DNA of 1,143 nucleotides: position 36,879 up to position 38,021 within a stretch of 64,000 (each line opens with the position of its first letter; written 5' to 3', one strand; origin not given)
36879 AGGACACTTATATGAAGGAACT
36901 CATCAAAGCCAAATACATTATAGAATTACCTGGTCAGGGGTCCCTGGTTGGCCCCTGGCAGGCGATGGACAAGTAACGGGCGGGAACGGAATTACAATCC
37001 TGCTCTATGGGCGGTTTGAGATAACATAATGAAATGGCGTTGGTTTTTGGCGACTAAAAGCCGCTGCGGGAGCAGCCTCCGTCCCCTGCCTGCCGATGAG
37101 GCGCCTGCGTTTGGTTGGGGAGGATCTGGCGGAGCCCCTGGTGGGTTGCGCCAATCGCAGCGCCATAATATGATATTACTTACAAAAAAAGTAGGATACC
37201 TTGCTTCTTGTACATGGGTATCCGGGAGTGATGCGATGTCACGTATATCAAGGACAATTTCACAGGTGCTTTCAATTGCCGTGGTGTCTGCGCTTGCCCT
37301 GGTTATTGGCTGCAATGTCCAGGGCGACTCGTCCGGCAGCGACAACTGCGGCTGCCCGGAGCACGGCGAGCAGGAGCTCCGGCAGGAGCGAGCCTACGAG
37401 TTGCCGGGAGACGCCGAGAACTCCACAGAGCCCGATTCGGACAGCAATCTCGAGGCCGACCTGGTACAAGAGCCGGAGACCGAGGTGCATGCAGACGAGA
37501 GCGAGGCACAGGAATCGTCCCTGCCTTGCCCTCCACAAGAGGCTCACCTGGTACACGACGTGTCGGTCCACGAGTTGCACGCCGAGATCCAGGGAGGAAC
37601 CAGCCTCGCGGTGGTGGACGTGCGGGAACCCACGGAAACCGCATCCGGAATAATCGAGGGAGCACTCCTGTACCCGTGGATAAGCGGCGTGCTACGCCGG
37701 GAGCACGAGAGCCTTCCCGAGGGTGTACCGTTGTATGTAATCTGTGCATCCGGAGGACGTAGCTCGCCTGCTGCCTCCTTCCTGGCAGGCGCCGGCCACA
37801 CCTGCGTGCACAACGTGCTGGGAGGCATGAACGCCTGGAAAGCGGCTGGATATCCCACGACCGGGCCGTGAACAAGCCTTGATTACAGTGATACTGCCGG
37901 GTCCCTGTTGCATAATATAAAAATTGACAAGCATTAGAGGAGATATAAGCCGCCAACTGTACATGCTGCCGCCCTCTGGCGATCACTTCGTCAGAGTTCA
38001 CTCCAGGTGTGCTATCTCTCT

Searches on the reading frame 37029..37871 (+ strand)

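Call 20: search_protein_families(library=pfam, proteins=[window:37029-37871:+], max_evalue=0.001)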
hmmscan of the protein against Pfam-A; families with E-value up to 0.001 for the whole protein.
window:37029-37871:+ (280 aa): 1 family
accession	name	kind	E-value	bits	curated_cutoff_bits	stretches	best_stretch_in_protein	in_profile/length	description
PF00581.25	Rhodanese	-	6.1e-12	46.3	22.2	1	180-273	2-102/102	Rhodanese-like domain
